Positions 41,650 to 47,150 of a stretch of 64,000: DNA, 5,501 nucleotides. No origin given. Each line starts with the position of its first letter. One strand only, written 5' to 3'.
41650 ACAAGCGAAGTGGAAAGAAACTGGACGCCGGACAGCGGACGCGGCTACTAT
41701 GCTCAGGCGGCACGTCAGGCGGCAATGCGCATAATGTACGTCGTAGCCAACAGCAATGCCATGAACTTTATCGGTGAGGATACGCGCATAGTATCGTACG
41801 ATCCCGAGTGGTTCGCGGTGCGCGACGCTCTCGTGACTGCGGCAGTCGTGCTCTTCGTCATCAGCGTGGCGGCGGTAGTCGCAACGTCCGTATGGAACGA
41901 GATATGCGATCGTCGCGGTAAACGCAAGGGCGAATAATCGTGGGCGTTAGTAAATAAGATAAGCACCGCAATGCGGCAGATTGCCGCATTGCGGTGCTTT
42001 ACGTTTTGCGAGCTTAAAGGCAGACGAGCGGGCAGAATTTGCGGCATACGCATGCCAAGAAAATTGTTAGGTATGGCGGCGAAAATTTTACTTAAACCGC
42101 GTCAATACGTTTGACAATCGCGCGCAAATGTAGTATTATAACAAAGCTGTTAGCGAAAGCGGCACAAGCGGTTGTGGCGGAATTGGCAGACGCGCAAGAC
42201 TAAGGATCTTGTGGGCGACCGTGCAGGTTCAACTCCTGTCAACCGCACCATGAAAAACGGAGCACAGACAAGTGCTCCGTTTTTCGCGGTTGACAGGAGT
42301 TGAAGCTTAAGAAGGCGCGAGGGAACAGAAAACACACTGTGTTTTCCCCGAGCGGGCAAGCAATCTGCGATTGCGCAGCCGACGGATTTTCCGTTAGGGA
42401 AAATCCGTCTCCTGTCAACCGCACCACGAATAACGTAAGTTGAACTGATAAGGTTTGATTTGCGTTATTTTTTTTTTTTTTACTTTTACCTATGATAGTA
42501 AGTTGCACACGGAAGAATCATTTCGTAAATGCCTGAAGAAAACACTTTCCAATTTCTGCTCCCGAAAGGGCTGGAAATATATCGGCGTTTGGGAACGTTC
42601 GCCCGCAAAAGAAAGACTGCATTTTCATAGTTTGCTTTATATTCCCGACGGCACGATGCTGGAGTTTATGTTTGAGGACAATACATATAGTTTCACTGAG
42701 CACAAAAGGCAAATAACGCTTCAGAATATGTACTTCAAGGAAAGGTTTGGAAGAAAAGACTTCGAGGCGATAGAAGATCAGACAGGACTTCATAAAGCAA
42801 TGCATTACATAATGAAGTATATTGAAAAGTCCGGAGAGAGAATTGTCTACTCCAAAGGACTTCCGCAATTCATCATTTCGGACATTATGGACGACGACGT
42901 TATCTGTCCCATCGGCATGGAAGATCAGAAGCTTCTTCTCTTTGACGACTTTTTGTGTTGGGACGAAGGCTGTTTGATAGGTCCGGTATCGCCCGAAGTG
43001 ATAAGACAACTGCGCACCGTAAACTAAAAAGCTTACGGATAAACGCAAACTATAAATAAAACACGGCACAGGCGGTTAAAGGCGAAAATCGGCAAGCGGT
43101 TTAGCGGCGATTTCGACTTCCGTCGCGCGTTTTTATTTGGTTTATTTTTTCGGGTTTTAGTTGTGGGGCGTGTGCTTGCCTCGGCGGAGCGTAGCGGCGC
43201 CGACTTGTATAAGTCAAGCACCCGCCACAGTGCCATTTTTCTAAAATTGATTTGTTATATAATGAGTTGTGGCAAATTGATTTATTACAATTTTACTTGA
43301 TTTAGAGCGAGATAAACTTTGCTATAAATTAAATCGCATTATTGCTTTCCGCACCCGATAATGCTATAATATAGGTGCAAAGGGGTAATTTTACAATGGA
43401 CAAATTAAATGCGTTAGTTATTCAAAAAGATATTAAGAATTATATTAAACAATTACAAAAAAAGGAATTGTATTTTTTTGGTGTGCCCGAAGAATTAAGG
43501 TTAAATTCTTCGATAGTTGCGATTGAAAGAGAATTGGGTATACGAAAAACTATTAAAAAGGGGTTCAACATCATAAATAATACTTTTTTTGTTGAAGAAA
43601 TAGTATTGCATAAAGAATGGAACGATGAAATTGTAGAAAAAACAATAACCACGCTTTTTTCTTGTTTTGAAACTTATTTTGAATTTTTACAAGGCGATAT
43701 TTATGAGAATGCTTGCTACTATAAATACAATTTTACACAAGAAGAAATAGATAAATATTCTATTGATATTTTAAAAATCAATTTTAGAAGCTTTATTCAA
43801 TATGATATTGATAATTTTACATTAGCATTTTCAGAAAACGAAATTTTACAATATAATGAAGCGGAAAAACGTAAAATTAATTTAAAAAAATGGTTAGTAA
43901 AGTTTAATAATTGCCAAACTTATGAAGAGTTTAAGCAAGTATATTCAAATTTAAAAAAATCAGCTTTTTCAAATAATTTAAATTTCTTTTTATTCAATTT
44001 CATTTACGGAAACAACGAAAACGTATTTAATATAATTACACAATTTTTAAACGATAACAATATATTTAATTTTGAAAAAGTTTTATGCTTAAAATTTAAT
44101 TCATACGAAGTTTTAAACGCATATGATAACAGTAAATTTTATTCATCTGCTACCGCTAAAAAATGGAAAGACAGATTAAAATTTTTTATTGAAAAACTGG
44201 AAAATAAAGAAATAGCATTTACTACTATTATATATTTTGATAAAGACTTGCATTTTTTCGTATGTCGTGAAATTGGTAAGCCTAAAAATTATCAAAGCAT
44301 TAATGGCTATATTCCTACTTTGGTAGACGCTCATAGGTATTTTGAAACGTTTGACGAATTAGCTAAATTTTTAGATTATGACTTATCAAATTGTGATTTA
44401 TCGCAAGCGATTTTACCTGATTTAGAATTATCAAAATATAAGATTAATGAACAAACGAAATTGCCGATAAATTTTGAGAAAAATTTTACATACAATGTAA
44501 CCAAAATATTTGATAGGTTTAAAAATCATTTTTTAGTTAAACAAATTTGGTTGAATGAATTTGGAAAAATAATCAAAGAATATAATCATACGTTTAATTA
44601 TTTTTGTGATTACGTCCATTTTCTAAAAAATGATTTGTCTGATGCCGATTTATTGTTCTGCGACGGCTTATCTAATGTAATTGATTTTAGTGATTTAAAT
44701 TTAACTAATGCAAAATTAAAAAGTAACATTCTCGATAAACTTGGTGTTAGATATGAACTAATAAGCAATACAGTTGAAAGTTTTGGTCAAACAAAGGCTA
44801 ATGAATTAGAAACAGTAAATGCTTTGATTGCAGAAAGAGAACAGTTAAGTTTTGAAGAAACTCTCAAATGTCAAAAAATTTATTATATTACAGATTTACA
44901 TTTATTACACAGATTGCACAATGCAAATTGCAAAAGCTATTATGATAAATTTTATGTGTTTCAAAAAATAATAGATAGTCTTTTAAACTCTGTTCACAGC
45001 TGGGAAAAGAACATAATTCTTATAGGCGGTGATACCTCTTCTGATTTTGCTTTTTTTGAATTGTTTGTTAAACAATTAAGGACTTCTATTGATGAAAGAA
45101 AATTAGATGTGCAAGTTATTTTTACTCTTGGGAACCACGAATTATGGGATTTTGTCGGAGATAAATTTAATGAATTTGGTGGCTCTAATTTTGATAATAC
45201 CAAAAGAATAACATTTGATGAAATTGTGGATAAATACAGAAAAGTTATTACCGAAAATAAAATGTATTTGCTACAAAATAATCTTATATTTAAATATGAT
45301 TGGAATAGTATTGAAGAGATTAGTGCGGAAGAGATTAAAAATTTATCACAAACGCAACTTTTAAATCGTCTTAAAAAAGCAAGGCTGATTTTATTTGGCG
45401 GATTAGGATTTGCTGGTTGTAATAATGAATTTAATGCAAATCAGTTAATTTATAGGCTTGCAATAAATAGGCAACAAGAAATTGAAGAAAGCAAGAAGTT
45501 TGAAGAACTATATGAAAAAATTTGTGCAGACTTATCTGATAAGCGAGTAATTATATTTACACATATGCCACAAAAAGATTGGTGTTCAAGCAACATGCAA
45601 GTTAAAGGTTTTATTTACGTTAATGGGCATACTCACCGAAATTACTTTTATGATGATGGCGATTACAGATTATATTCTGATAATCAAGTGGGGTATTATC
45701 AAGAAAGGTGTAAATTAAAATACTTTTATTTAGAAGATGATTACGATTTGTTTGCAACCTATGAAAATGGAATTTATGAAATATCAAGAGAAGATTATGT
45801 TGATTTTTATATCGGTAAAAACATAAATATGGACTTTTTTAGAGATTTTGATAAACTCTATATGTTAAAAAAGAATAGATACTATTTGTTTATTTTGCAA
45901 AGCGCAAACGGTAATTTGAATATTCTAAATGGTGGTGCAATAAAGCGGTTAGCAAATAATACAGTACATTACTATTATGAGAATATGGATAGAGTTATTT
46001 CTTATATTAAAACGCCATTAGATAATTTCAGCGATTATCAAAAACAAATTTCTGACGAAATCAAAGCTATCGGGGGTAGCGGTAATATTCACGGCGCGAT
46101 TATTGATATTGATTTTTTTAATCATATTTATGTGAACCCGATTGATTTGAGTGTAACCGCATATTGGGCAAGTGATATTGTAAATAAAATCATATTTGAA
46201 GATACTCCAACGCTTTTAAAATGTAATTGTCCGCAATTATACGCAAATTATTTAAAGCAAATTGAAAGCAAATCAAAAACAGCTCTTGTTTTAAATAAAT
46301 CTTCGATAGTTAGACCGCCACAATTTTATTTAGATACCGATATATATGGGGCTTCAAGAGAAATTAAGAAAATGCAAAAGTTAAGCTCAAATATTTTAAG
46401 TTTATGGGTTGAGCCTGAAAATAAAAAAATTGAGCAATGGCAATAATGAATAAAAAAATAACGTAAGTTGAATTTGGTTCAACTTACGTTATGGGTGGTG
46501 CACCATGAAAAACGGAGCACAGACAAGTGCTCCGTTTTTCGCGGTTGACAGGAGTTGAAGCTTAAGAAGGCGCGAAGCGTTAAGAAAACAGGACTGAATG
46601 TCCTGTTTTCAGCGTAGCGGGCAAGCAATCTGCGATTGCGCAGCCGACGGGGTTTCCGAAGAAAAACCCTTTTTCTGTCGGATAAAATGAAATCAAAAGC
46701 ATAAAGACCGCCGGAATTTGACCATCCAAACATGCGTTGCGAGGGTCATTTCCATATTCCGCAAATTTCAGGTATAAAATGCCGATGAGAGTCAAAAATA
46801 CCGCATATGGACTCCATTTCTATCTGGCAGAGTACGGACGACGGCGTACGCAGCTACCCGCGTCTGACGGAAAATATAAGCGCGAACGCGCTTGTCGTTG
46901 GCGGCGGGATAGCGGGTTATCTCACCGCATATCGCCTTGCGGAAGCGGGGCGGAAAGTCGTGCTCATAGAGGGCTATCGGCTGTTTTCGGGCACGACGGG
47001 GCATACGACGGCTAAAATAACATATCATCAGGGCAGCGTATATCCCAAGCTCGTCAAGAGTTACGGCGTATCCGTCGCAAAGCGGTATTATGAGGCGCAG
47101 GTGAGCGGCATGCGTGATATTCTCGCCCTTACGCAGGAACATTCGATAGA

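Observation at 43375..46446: Orphan ~1016-aa metallophosphoesterase with pentapeptide-like repeats as sole cargo of the element: candidate single-gene defence or counter-defence module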

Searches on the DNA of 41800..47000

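Call 107: search_rna_families(source=window, start=41800, end=47000, threshold=evalue, max_evalue=1)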
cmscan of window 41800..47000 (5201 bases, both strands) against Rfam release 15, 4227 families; matches with E-value up to 1: 2.
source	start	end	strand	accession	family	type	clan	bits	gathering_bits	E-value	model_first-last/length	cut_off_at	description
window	42168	42247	+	RF00005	tRNA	Gene; tRNA;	CL00001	54.9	29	3.6e-10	1-71/71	no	tRNA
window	41868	41996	+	RF01408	sraL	Gene; sRNA;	-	19.7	39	0.35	1-142/142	no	sraL Hfq binding RNA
